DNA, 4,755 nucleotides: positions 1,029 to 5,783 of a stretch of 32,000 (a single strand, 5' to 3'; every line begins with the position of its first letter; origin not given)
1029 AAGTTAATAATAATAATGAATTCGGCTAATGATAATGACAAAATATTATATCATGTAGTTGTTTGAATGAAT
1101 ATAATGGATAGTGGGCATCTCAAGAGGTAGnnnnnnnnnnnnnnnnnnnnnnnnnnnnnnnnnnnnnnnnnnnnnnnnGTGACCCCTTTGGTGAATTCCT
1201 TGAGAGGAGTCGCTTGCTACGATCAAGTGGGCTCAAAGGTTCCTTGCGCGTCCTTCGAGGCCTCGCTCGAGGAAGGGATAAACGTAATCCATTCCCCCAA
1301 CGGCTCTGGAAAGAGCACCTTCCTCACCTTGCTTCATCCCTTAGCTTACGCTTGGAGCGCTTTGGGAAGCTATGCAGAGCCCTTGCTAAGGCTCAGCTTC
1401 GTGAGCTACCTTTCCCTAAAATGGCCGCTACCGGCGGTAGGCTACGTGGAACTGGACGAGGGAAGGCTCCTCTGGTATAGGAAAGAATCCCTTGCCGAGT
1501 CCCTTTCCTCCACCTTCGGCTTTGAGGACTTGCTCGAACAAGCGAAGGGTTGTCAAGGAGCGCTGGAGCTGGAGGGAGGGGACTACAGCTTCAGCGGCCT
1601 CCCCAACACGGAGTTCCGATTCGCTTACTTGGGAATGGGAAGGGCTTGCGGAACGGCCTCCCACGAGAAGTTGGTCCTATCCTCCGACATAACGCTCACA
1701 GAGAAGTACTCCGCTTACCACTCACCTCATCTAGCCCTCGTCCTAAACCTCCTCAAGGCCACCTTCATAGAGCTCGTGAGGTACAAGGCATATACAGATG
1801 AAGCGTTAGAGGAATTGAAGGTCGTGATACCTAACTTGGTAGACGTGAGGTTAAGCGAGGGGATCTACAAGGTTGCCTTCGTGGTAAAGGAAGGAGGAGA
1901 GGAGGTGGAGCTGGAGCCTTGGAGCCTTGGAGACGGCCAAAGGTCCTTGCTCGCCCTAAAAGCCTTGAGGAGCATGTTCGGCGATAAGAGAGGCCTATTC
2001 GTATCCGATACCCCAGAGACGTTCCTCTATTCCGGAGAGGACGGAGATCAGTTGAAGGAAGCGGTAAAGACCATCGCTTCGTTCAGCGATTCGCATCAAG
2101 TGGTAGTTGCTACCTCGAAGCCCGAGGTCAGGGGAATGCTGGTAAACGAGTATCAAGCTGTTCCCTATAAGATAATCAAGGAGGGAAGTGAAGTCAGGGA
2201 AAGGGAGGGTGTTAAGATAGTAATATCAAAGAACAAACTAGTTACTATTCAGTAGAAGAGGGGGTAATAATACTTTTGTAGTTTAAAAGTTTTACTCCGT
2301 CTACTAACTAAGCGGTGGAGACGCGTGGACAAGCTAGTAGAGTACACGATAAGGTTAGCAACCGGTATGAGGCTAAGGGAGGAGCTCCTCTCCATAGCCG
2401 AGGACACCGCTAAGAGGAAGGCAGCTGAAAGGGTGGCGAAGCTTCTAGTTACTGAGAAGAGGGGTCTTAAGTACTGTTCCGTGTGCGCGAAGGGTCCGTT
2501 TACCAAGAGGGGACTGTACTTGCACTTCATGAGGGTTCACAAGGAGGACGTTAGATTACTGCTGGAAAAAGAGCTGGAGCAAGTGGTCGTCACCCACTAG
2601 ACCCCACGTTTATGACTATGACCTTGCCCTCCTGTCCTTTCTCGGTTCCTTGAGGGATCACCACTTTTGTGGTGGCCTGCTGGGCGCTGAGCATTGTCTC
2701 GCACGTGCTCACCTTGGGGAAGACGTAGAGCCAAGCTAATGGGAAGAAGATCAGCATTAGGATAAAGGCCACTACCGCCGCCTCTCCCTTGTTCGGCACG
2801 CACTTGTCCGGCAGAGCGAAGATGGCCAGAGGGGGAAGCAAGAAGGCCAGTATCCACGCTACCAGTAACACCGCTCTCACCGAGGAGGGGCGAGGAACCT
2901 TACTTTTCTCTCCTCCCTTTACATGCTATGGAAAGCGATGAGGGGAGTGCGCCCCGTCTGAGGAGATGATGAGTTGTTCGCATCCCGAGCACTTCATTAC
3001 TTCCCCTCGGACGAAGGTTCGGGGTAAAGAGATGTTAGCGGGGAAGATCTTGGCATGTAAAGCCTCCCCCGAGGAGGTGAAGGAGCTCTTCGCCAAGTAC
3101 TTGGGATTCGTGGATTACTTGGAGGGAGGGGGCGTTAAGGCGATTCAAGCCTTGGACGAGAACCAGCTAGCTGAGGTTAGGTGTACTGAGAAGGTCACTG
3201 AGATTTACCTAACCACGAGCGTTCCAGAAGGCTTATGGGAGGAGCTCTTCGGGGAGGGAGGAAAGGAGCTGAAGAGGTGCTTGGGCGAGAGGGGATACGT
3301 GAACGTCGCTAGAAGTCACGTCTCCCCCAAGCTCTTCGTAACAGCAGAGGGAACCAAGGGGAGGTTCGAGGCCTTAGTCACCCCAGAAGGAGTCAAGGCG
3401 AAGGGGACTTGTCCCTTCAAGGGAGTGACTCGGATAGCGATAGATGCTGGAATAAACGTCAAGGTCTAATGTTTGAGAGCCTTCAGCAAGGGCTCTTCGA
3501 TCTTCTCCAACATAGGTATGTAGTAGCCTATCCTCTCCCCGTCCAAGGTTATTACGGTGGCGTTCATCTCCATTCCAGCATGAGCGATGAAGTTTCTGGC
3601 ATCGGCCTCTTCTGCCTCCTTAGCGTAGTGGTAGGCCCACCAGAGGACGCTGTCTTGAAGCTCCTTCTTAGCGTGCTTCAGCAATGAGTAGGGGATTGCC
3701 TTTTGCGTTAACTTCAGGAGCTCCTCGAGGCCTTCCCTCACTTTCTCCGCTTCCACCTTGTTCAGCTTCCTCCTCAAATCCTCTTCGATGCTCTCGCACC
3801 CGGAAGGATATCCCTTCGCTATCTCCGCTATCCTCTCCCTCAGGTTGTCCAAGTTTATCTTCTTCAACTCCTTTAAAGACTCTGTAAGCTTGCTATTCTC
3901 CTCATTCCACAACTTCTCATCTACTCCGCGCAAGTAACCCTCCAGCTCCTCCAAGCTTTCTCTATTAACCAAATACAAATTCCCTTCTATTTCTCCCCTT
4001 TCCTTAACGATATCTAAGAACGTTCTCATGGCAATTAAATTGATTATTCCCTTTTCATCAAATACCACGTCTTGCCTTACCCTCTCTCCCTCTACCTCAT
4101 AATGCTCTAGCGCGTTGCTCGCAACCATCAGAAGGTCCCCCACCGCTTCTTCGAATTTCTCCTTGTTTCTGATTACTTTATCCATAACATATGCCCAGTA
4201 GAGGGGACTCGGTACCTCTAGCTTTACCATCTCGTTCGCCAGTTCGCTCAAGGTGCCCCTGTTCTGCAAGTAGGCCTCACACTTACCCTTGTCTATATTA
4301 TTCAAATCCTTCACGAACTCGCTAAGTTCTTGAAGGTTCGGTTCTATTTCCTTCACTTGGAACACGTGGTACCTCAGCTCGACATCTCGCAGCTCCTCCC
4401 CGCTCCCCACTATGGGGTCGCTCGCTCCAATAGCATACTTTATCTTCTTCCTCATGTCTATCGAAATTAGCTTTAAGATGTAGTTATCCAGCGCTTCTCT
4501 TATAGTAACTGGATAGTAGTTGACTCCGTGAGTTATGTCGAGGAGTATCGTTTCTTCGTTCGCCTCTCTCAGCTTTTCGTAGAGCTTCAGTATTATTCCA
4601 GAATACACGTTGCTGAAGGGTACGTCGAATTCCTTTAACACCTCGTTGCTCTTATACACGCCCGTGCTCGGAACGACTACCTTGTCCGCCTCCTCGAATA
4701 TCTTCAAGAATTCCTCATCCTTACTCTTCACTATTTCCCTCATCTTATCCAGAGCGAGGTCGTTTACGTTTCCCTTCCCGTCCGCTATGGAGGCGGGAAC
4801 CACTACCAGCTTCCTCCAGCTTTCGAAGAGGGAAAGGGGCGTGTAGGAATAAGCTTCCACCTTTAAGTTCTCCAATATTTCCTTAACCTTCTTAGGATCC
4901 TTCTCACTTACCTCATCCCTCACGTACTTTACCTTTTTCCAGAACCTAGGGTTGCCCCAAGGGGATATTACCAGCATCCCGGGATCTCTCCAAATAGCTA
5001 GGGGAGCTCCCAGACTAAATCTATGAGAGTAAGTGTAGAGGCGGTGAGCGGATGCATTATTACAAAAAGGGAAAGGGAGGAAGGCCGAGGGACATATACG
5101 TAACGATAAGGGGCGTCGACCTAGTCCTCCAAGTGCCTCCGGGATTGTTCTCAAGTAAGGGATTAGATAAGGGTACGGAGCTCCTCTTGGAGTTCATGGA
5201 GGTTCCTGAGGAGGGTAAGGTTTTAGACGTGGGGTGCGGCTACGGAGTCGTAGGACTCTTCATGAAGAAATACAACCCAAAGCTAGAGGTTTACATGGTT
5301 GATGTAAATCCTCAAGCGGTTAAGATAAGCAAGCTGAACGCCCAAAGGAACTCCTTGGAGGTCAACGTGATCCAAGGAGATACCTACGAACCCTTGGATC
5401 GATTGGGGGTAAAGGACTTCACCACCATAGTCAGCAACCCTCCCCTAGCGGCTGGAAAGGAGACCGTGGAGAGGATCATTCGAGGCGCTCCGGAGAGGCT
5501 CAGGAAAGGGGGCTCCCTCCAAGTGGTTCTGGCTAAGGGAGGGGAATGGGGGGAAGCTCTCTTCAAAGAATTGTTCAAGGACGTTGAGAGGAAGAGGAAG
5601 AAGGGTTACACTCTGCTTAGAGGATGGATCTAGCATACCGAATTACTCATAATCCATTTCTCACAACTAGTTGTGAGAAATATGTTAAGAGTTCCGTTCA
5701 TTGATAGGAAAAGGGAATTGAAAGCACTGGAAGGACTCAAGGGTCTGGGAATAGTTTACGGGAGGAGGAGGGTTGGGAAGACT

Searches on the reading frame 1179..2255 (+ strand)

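Call 11: search_protein_families(library=pfam, proteins=[window:1179-2255:+], max_evalue=0.001)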
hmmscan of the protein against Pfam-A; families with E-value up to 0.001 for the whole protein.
window:1179-2255:+ (358 aa): 1 family
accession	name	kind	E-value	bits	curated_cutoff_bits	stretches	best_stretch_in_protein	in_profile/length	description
PF13476.12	AAA_23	-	0.00043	21.4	27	1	30-52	17-39/201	AAA domain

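Call 39: search_protein_families(library=ncbifam, proteins=[window:1179-2255:+], max_evalue=0.01)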
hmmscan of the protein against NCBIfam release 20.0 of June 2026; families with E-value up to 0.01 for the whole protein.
window:1179-2255:+ (358 aa): 1 family
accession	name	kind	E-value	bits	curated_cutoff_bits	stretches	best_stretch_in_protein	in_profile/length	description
NF041035.1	Rad50_Halo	equivalog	0.0085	14.5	1000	0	27-51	18-42/883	DNA double-strand break repair ATPase Rad50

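Call 66: search_protein_families(library=padloc, proteins=[window:1179-2255:+], max_evalue=0.01)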
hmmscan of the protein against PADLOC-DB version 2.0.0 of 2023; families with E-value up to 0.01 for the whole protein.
window:1179-2255:+ (358 aa): 16 families
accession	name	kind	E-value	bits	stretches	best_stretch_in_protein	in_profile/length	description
PDLC03864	LmuB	-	0.00024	17.8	0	25-52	65-93/657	-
PDLC04135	mad3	-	0.00027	18.6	0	32-52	22-42/374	mads_3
PDLC02980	AriA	-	0.00041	18.4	0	34-53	1-20/304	-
PDLC02754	PbeC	-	0.0006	16.6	0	223-322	531-624/646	PbeC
PDLC04164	AriA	-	0.00083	17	0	30-56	25-51/253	-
PDLC00250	LmuB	-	0.0011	15.8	1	24-52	19-47/582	AAA ATPase domain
PDLC03860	LmuB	-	0.0014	15.3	1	19-50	13-44/565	-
PDLC03859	LmuB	-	0.0019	15.5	1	28-50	19-42/611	-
PDLC02399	Aga_REase-PNTD1-PNTD2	-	0.0024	14.9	1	173-236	145-208/463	Class I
PDLC04177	HEC-01A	-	0.0028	14.8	0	33-56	27-50/393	-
PDLC00299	PtuA1|PtuA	-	0.0033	14.4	0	210-260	308-356/535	AAA ATPase domain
PDLC00293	PtuA1|PtuA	-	0.0052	13.8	0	222-322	288-390/527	AAA ATPase domain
PDLC00271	PtuA1|PtuA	-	0.0085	13.7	0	26-52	17-43/421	AAA ATPase domain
PDLC00278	PtuA1|PtuA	-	0.0091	13.3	0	25-50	16-41/436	AAA ATPase domain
PDLC03865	LmuB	-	0.0097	12.1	0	31-49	30-48/1007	-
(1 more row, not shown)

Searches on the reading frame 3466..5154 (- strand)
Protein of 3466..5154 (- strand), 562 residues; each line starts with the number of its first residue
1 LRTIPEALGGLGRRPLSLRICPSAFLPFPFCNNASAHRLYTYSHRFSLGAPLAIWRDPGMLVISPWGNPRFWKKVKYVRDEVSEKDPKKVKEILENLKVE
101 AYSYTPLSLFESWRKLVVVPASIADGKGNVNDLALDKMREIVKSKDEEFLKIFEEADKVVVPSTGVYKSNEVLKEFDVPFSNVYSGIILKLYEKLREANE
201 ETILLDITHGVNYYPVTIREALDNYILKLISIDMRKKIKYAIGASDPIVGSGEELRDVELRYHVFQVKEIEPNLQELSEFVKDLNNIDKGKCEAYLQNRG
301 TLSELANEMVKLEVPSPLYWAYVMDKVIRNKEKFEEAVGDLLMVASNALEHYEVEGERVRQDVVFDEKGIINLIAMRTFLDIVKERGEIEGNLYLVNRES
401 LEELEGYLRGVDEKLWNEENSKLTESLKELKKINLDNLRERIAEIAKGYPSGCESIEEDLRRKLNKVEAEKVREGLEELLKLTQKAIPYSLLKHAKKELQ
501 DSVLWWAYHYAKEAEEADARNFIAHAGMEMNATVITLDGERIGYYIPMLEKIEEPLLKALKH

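Call 11: search_protein_families(library=pfam, proteins=[window:3466-5154:-], max_evalue=0.001)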
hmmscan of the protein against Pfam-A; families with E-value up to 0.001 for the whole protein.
window:3466-5154:- (562 aa): 2 families
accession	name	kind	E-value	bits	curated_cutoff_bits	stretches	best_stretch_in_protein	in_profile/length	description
PF22230.1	Csx1_CARF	-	3.7e-25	89.6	24.7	1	61-247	1-163/163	CRISPR system endoribonuclease Csx1, CARF domain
PF09455.15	Csx1_HEPN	-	4.7e-06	27.3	23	1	464-542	14-66/71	CRISPR system endoribonuclease Csx1, HEPN domain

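Call 39: search_protein_families(library=ncbifam, proteins=[window:3466-5154:-], max_evalue=0.01)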
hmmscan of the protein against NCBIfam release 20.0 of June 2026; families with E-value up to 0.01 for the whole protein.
window:3466-5154:- (562 aa): 2 families
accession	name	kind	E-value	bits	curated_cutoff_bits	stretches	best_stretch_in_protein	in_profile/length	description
TIGR01897.1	cas_MJ1666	equivalog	3.8e-35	121.9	110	1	61-541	3-405/417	CRISPR-associated CARF protein Csx1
TIGR02549.2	CRISPR_DxTHG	domain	0.00049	20.1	21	1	203-216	1-14/26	CRISPR-associated DxTHG motif protein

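Call 41: find_related_loci(query=window:3466-4977:-, collection=genome_contigs, flank=10000)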
Query window:3466-4977:- (503 aa) in genome_contigs; peptide patterns used: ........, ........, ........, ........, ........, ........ (x = any residue, [..] = any of these).
68 stretches matched a pattern, but none encodes a relative of the query by tblastn (E <= 1e-3).

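Call 61: find_related_loci(query=window:3466-4977:-, collection=metagenome_contigs, flank=10000)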
Query window:3466-4977:- (503 aa) in metagenome_contigs; peptide patterns used: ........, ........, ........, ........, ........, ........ (x = any residue, [..] = any of these).
132 stretches matched a pattern, but none encodes a relative of the query by tblastn (E <= 1e-3).

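Call 66: search_protein_families(library=padloc, proteins=[window:3466-4977:-], max_evalue=0.01)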
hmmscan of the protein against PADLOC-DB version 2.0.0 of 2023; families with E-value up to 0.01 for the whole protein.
window:3466-4977:- (503 aa): 19 families
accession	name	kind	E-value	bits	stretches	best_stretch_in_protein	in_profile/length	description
PDLC01035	Csx1/Csm6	-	2.1e-38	130.8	1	1-497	2-394/396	CARF+HEPN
PDLC01341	Csx1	-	3.2e-37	126.8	1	2-483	3-350/354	CAS-III; associated_signaling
PDLC01273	Csx1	-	3.6e-33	113.5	1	2-487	3-372/380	CAS-III; associated_signaling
PDLC01164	CARF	-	2.4e-30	104.1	1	1-483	1-328/342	CARF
PDLC01950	CARF9--CARF_HEPN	-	5e-25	86.3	1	2-479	3-355/383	-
PDLC01448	Csm6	-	2.6e-22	78.1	1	2-477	4-272/279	CAS-III; associated_signaling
PDLC01963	CARF9--CARF_HEPN_TM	-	1.6e-20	71.6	1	2-494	3-338/342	-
PDLC01621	Csx1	-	9.6e-17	59.6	1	3-469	1-340/340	CAS-III; associated_signaling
PDLC01959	CARF9--CARF_HEPN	-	1.4e-14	52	1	2-197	5-177/436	-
PDLC01284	Csx1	-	1.7e-14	52.4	1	3-284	2-227/289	CAS-III; associated_signaling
PDLC01956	CARF9--CARF_HEPN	-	4.2e-14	50.6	1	1-159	3-149/459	-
PDLC01955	CARF9--CARF_HEPN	-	8.1e-13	46.3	2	4-157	6-167/385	-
PDLC01953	CARF9--CARF_HEPN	-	1.5e-12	45.5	1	2-194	3-166/370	-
PDLC01951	CARF9--CARF_HEPN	-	3.1e-12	44.3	2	95-260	102-266/441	-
PDLC01960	CARF9--CARF_HEPN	-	4.3e-11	40.5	1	2-202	5-185/396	-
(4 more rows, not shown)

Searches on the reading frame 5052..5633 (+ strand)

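Call 11: search_protein_families(library=pfam, proteins=[window:5052-5633:+], max_evalue=0.001)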
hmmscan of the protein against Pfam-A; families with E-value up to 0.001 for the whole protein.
window:5052-5633:+ (193 aa): 11 families
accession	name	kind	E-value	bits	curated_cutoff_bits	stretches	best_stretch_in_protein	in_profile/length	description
PF05175.20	MTS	-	1.2e-40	139.4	23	1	27-189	5-169/170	Methyltransferase small domain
PF13847.12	Methyltransf_31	-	6.1e-12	45.9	27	1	55-162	5-113/145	Methyltransferase domain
PF13649.12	Methyltransf_25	-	6.9e-11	43.1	27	1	57-154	1-97/97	Methyltransferase domain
PF06325.19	PrmA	-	5.7e-10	39.6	22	1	23-129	129-233/296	Ribosomal protein L11 methyltransferase (PrmA)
PF08242.18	Methyltransf_12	-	1.1e-08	36.1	30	1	58-155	1-97/98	Methyltransferase domain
PF08241.18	Methyltransf_11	-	7.6e-07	30.1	21.2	1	58-156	1-93/95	Methyltransferase domain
PF02475.24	TRM5-TYW2_MTfase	-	1.1e-05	25.9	28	1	51-113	34-98/164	TRM5/TYW2 methyltransferase domain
PF13489.12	Methyltransf_23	-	5.3e-05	23.4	27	1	47-101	15-61/164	Methyltransferase domain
PF10294.15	Methyltransf_16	-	0.00018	21.7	21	1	54-101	47-93/174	Lysine methyltransferase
PF12847.13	Methyltransf_18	-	0.00053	20.5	27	1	51-117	12-80/151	Methyltransferase domain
PF01135.25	PCMT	-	0.00091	19.5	20.3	0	44-111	64-133/210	Protein-L-isoaspartate(D-aspartate) O-methyltransferase (PCMT)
